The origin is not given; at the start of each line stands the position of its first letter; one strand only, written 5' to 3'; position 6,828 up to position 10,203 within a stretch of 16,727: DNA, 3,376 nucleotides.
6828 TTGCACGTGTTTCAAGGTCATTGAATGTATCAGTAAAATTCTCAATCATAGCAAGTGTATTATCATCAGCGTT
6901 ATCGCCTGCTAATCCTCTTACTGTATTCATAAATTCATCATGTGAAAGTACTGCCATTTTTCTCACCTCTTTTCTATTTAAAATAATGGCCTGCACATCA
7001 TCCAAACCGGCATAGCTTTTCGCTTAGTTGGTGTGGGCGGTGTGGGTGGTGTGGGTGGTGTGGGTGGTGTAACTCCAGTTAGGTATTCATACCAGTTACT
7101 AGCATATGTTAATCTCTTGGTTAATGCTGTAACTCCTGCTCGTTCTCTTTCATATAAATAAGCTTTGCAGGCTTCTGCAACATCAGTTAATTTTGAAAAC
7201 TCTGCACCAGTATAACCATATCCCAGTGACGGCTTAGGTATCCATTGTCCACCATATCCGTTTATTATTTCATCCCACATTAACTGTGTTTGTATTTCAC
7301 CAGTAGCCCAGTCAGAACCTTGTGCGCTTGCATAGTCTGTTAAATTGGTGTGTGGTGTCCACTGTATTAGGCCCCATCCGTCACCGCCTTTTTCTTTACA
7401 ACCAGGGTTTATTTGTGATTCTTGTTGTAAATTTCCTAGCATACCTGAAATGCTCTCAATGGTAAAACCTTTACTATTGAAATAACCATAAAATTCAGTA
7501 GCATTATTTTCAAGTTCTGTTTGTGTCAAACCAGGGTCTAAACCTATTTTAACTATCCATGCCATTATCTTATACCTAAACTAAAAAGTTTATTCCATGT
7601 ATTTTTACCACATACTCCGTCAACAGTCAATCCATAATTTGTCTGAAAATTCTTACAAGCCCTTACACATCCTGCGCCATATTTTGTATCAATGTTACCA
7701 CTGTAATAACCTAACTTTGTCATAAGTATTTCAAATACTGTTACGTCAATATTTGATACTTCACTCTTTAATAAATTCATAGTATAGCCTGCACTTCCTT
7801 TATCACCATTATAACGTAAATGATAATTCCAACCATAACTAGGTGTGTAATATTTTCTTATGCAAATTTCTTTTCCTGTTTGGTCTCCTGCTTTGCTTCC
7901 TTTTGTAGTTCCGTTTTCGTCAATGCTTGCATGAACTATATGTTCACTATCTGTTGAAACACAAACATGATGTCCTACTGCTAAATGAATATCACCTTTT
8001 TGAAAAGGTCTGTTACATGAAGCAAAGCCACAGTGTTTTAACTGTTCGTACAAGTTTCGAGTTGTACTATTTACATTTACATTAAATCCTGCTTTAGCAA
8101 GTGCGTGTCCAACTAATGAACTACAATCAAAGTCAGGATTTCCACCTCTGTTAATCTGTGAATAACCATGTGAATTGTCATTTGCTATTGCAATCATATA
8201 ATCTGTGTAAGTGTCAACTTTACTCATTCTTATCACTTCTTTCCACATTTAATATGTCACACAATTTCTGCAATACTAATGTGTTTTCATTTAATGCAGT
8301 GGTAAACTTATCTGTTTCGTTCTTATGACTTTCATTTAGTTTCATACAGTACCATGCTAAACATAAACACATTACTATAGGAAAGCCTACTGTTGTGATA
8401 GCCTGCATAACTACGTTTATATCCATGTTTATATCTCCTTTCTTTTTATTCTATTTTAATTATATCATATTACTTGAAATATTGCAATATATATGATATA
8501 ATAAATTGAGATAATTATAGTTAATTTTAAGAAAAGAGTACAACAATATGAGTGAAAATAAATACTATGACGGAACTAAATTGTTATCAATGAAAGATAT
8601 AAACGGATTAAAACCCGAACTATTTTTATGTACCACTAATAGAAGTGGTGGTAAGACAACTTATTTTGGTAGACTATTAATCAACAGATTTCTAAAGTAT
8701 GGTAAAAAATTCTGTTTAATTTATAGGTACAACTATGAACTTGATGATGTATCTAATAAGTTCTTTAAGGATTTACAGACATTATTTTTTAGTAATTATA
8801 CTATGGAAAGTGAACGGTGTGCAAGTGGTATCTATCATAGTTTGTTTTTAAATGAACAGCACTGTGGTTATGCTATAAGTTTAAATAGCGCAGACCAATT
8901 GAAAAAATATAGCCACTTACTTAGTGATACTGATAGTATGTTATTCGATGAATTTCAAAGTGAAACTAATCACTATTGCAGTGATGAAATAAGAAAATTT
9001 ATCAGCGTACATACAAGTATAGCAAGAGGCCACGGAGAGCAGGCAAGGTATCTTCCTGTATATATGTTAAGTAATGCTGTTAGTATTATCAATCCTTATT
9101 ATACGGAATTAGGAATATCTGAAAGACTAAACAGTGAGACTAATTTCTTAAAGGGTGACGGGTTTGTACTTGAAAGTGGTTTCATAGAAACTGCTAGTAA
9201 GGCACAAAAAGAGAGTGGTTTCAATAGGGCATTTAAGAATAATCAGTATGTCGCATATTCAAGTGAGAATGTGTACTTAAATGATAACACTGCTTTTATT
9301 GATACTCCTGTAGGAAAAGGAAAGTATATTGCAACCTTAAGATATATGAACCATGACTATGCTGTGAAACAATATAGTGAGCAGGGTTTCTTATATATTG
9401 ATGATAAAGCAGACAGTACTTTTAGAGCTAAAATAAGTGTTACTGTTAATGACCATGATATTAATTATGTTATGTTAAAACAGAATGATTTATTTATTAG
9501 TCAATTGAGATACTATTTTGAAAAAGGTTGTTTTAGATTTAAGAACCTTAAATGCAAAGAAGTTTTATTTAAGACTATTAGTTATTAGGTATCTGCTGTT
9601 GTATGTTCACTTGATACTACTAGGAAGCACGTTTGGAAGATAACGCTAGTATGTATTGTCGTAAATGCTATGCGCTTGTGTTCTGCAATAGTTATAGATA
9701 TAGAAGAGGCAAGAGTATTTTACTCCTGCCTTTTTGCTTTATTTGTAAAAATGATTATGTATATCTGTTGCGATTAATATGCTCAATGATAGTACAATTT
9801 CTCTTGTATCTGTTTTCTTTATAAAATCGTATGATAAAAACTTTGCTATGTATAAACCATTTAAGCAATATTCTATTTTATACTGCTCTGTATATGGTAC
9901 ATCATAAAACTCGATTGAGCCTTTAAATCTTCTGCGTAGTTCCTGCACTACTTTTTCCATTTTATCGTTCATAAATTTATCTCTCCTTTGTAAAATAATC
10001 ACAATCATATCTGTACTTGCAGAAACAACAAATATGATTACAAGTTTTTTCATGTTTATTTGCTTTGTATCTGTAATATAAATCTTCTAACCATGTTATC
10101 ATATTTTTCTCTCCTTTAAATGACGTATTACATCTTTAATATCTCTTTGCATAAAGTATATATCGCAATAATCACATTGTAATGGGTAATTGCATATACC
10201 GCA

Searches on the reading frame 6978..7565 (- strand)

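Call 7: search_protein_families(library=pfam, proteins=[window:6978-7565:-], max_evalue=0.01)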
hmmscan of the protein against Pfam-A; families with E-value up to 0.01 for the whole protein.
window:6978-7565:- (195 aa): 1 family
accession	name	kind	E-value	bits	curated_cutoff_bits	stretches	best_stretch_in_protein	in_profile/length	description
PF18013.6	Phage_lysozyme2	-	1.1e-30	107.1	28.2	1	20-162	1-140/140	Phage tail lysozyme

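Call 8: search_protein_families(library=phrogs, proteins=[window:6978-7565:-], max_evalue=0.001)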
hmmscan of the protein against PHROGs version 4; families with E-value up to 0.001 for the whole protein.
window:6978-7565:- (195 aa): 7 families
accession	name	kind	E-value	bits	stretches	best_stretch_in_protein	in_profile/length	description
phrog_11037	-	unknown function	9.4e-22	78.7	1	14-164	10-160/365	-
phrog_8949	-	unknown function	9.5e-12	46.1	1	26-147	340-454/557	-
phrog_35693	-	unknown function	7.4e-09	35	1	29-164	166-305/858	-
phrog_19487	-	tail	8.8e-08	31.9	1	24-162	828-958/1147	tail length tape measure protein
phrog_9570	-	tail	1.7e-07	31.5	1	28-95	486-552/689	tail length tape measure protein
phrog_512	-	unknown function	0.0009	19.9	0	39-100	77-150/199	-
phrog_10479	-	unknown function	0.00095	18.2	0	44-163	898-1019/1083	-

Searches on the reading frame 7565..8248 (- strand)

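Call 7: search_protein_families(library=pfam, proteins=[window:7565-8248:-], max_evalue=0.01)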
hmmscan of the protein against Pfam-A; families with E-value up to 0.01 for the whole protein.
window:7565-8248:- (227 aa): 4 families
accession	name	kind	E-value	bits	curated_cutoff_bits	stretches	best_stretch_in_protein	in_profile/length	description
PF25309.1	ELLD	-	2.8e-19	70.1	27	2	104-150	1-45/175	Endolysin-like domain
PF01471.23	PG_binding_1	-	9.6e-14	51.8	23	1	168-221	4-57/57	Putative peptidoglycan binding domain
PF05382.19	Amidase_5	-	1.6e-05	25.3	21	1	28-115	17-114/142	Bacteriophage peptidoglycan hydrolase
PF00877.26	NLPC_P60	-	4.6e-05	23.8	23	1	38-113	11-85/105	NlpC/P60 family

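Call 8: search_protein_families(library=phrogs, proteins=[window:7565-8248:-], max_evalue=0.001)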
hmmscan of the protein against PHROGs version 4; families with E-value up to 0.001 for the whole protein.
window:7565-8248:- (227 aa): 7 families
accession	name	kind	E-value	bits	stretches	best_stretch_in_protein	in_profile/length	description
phrog_14030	-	unknown function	1.9e-17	64.5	1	4-158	45-229/273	-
phrog_2649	-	lysis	2.2e-13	51.7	1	105-222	123-236/261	endolysin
phrog_1493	-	lysis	1.3e-10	42.1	1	161-223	242-307/394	endolysin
phrog_32635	-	unknown function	1.1e-09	38.9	1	28-198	42-209/318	-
phrog_1224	-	head and packaging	3.1e-05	24.4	1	159-221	3-64/438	endolysin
phrog_329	-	tail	5.2e-05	22.6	1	14-164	534-681/949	minor tail protein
phrog_998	-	lysis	0.00024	21.9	1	28-114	19-119/246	endolysin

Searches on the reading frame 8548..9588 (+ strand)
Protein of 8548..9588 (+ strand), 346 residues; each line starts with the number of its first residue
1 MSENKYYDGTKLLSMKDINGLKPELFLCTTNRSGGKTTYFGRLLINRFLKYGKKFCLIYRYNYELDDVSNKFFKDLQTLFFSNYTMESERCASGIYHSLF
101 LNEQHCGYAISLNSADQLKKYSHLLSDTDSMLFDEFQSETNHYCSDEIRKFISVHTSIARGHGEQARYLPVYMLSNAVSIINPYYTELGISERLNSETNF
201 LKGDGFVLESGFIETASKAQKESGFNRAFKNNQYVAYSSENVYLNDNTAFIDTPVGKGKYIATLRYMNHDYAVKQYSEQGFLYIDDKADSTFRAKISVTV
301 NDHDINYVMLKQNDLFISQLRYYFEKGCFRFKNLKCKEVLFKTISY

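Call 7: search_protein_families(library=pfam, proteins=[window:8548-9588:+], max_evalue=0.01)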
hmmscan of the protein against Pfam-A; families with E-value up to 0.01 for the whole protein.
window:8548-9588:+ (346 aa): 2 families
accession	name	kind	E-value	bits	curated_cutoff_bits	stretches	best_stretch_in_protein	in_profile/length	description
PF05894.18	Podovirus_Gp16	-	6.5e-32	111.7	25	1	2-341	2-323/331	Podovirus DNA encapsidation protein (Gp16)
PF24274.1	NttE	-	0.0054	16.4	27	1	307-336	254-283/284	T2SS substrate NttE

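Call 8: search_protein_families(library=phrogs, proteins=[window:8548-9588:+], max_evalue=0.001)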
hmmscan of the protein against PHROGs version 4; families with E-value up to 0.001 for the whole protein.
window:8548-9588:+ (346 aa): 1 family
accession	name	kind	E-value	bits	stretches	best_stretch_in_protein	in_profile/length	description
phrog_2150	-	head and packaging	1e-53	183.8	1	1-343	2-336/341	terminase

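Call 50: find_related_loci(query=window:8548-9588:+, collection=viral_contigs, flank=10000)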
Query window:8548-9588:+ (346 aa) in viral_contigs; peptide patterns used: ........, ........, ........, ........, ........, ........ (x = any residue, [..] = any of these).
128 stretches matched a pattern; 110 encode a relative of the query (tblastn E <= 1e-3); the best 80 are kept; 80 distinct loci.
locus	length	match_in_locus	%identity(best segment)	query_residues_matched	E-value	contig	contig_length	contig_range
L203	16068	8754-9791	99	1-346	0e+0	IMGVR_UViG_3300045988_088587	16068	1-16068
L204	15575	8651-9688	99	1-346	0e+0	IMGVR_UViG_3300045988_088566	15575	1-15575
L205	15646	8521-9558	99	1-346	0e+0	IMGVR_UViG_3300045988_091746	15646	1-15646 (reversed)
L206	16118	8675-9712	99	1-346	0e+0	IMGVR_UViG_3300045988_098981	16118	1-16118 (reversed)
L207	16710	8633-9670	99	1-346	0e+0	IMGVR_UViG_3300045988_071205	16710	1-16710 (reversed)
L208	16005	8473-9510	99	1-346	0e+0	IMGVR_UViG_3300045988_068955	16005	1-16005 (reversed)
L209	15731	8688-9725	99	1-346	0e+0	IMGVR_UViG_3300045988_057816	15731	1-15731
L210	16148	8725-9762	99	1-346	0e+0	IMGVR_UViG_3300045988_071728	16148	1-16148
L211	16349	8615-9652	99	1-346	0e+0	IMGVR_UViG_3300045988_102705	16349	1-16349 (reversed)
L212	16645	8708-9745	99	1-346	0e+0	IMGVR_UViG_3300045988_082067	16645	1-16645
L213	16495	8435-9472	99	1-346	0e+0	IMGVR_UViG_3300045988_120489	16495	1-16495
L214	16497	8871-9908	99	1-346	0e+0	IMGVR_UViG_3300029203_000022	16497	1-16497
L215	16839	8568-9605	99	1-346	0e+0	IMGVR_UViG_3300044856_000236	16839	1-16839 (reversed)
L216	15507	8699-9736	99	1-346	0e+0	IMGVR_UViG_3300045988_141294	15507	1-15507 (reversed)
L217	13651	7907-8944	99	1-346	0e+0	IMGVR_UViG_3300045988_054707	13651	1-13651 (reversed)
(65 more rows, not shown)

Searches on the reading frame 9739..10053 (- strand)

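Call 9: search_protein_families(library=pfam, proteins=[window:9739-10053:-], max_evalue=1)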
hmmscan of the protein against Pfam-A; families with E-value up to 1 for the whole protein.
window:9739-10053:- (104 aa): 2 families
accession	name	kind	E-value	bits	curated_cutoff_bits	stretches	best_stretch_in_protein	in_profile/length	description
PF16803.11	DRE2_N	-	0.077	13.6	23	1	16-87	53-126/130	Fe-S cluster assembly protein DRE2 N-terminus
PF07784.16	DUF1622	-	0.13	12.7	24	1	74-98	21-45/78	Protein of unknown function (DUF1622)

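Call 10: search_protein_families(library=phrogs, proteins=[window:9739-10053:-], max_evalue=0.1)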
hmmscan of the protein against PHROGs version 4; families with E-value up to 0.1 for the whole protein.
window:9739-10053:- (104 aa): 1 family
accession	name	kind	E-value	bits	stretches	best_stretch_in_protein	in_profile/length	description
phrog_29498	-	unknown function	0.1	13.7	0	1-44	1-44/70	-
